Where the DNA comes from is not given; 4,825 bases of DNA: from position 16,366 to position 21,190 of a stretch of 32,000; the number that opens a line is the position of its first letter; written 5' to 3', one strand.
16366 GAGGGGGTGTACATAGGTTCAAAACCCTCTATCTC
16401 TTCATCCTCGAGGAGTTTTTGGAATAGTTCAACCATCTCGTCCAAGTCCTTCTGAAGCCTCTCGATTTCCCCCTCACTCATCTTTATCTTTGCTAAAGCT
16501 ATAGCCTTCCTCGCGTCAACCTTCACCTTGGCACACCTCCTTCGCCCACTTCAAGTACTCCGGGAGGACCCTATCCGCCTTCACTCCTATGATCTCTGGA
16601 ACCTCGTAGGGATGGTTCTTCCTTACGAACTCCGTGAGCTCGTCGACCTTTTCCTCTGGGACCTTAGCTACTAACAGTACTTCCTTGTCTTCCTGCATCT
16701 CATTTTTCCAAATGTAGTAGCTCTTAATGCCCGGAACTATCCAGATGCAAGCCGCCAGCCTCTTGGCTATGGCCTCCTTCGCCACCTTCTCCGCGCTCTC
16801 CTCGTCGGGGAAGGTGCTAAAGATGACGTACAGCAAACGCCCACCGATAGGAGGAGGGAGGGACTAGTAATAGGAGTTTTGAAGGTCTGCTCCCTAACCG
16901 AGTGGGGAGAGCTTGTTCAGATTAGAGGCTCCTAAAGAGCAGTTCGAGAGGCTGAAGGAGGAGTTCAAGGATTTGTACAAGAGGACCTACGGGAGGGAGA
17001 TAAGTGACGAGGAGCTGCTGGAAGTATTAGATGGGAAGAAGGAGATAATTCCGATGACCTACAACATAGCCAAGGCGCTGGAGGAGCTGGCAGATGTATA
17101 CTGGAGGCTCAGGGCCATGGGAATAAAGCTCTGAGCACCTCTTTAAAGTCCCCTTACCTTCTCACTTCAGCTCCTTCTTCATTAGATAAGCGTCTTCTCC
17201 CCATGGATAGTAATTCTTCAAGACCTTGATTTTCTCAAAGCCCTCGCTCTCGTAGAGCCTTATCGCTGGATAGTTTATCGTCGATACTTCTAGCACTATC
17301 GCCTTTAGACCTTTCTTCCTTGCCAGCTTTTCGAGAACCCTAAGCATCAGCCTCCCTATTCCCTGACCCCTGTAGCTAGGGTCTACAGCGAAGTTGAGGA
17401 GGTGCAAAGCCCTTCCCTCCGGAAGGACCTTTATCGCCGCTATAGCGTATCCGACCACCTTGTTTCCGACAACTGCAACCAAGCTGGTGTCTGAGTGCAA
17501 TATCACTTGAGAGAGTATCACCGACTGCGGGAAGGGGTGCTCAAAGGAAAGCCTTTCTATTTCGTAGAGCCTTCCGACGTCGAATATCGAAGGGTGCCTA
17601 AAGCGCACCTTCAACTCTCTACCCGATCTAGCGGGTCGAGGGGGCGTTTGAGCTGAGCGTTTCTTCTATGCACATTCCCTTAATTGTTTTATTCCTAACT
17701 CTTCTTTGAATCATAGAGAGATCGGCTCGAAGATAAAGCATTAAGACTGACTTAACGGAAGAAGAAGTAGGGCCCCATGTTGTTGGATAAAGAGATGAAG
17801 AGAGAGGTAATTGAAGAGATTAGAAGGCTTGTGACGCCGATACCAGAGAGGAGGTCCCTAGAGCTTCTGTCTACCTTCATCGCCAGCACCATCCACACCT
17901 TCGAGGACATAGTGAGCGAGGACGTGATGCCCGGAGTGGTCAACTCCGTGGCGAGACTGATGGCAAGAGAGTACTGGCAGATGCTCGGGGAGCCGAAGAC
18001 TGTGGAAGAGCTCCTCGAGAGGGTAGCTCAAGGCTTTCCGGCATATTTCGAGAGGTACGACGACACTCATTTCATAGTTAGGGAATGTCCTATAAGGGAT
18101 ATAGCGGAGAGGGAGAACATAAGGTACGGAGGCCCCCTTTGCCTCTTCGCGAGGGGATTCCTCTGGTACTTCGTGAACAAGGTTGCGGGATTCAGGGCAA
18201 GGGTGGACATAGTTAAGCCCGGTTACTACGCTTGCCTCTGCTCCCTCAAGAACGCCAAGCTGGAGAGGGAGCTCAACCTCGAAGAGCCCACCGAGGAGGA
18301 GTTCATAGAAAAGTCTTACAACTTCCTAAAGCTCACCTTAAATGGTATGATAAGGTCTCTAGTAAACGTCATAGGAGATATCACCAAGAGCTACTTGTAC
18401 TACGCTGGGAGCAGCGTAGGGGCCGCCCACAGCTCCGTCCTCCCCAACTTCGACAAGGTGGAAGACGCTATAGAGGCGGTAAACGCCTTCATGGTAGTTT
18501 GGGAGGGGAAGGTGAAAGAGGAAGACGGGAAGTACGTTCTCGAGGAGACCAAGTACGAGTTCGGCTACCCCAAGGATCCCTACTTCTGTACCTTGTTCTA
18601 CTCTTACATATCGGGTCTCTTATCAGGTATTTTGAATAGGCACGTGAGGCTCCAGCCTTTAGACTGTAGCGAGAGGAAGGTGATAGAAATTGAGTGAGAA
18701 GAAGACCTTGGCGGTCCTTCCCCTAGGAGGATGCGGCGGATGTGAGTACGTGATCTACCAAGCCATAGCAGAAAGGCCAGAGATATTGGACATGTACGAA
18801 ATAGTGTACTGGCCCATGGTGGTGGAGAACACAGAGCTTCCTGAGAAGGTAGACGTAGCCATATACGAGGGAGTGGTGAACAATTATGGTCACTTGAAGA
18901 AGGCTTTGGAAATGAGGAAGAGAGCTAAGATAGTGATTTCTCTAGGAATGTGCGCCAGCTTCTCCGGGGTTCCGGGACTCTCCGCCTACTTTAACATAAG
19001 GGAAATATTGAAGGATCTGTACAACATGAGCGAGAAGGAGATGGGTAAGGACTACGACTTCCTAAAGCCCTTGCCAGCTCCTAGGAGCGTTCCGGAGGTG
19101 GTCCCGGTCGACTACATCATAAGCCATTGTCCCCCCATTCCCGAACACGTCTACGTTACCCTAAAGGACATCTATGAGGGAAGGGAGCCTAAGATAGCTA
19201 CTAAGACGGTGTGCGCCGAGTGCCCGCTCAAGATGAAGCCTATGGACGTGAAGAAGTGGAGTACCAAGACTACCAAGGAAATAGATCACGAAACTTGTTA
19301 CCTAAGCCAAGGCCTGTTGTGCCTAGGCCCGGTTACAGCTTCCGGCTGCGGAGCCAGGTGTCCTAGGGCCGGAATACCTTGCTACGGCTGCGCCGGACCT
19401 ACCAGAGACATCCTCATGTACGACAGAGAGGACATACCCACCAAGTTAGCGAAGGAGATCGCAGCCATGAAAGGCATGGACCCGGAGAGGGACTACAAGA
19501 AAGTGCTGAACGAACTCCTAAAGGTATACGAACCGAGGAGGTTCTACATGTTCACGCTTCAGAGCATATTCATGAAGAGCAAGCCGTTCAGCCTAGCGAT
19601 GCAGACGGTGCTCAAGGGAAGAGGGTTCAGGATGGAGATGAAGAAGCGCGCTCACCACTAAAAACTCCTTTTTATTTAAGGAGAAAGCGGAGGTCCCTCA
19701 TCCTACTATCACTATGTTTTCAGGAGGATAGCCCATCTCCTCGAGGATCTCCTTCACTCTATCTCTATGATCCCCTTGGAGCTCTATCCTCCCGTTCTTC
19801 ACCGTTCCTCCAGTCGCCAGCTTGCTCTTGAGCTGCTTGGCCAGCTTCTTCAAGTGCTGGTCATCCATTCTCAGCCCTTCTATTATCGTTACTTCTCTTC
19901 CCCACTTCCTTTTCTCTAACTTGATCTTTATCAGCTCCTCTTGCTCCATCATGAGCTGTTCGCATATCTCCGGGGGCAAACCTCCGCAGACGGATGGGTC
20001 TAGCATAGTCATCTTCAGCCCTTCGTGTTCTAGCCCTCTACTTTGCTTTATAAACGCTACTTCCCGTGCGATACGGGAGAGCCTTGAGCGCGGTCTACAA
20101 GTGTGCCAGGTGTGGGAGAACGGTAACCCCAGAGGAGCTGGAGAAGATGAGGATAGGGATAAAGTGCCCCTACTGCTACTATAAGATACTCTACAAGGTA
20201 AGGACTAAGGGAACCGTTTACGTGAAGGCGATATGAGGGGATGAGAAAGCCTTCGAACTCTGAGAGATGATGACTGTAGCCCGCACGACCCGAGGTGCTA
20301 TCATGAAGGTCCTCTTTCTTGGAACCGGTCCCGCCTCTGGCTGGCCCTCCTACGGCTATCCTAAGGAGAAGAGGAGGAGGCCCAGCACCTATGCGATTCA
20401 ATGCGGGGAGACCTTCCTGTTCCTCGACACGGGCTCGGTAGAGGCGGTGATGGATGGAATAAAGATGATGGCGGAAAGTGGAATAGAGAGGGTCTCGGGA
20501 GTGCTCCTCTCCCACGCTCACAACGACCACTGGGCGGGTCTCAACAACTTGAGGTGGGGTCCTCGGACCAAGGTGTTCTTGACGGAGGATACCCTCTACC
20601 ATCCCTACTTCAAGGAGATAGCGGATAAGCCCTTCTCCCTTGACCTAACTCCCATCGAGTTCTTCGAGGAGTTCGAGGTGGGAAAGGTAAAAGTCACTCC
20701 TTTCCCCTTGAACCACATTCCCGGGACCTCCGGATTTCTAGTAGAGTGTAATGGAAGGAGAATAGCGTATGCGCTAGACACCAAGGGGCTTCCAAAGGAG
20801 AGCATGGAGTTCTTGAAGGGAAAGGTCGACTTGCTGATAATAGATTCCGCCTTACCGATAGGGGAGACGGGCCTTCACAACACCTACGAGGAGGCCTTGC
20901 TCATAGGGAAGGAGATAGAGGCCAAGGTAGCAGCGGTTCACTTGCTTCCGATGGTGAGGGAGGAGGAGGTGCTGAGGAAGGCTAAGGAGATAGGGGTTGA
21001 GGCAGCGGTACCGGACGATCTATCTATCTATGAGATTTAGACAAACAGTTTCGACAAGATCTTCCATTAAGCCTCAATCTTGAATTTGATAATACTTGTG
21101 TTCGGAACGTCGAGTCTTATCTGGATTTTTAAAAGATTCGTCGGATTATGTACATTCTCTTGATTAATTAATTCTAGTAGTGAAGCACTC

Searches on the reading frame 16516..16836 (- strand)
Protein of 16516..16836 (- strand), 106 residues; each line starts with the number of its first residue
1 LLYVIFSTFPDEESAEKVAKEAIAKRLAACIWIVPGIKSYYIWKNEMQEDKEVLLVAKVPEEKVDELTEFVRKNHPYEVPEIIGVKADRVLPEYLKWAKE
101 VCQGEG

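Call 34: search_protein_families(library=pfam, proteins=[window:16516-16836:-], max_evalue=0.001)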
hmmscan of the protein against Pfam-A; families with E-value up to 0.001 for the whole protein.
window:16516-16836:- (106 aa): 1 family
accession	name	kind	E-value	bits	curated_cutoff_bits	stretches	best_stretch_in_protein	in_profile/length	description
PF03091.20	CutA1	-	3.2e-34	117.1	22.4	1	4-100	2-98/99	CutA1 divalent ion tolerance protein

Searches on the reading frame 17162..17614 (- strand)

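Call 34: search_protein_families(library=pfam, proteins=[window:17162-17614:-], max_evalue=0.001)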
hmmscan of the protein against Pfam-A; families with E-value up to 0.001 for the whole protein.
window:17162-17614:- (150 aa): 7 families
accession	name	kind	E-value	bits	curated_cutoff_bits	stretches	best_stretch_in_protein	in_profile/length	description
PF00583.31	Acetyltransf_1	-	1.3e-20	74.3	20.7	1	15-126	3-116/116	Acetyltransferase (GNAT) family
PF13508.13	Acetyltransf_7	-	1.4e-15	57.8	27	1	43-128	4-84/84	Acetyltransferase (GNAT) domain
PF13673.13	Acetyltransf_10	-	2.4e-11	44.2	23.6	1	37-130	25-111/128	Acetyltransferase (GNAT) domain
PF08445.16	FR47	-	4.1e-06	27.1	22.1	1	73-130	25-81/86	FR47-like protein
PF13420.13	Acetyltransf_4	-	1.8e-05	25.2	24.3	1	52-137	59-145/155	Acetyltransferase (GNAT) domain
PF13523.12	Acetyltransf_8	-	0.00048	20.2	27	1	62-131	74-142/145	Acetyltransferase (GNAT) domain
PF14542.12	Acetyltransf_CG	-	0.00059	20.4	30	1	69-107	24-62/80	GCN5-related N-acetyl-transferase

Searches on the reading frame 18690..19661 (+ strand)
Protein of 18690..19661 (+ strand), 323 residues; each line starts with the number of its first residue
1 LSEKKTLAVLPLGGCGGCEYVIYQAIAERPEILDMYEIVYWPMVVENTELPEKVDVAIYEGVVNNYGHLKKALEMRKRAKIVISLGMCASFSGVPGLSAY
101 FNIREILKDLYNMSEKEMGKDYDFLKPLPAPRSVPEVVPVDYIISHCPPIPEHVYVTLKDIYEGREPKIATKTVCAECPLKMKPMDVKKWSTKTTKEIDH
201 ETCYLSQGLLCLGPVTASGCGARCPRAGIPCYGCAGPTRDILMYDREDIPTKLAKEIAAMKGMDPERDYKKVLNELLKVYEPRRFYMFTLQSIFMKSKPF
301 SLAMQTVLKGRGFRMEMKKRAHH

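Call 34: search_protein_families(library=pfam, proteins=[window:18690-19661:+], max_evalue=0.001)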
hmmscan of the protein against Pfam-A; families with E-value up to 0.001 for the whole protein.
window:18690-19661:+ (323 aa): 1 family
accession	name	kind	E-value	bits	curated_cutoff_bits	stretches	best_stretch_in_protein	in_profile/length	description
PF01058.29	Oxidored_q6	-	1.2e-20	74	27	1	15-159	1-126/128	NADH ubiquinone oxidoreductase, 20 Kd subunit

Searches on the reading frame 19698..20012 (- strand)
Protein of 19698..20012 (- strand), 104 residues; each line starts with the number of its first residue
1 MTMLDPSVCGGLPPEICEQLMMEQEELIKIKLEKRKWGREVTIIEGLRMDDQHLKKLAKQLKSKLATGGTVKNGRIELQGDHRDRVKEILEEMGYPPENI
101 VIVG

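Call 34: search_protein_families(library=pfam, proteins=[window:19698-20012:-], max_evalue=0.001)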
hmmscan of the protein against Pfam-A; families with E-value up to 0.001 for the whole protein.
window:19698-20012:- (104 aa): 1 family
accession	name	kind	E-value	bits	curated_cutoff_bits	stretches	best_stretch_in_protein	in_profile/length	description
PF01253.27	SUI1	-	1.6e-23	83.4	25.5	1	25-96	2-77/77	Translation initiation factor SUI1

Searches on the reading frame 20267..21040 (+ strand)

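Call 34: search_protein_families(library=pfam, proteins=[window:20267-21040:+], max_evalue=0.001)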
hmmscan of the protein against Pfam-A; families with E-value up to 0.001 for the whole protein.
window:20267-21040:+ (257 aa): 3 families
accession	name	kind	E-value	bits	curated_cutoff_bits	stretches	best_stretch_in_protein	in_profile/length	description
PF12706.13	Lactamase_B_2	-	3.6e-17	63.1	27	1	71-221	26-194/200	Beta-lactamase superfamily domain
PF00753.33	Lactamase_B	-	1.2e-06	29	22.7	1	54-169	21-147/196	Metallo-beta-lactamase superfamily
PF13483.12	Lactamase_B_3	-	0.00095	19.6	24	0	49-221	9-155/160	Beta-lactamase superfamily domain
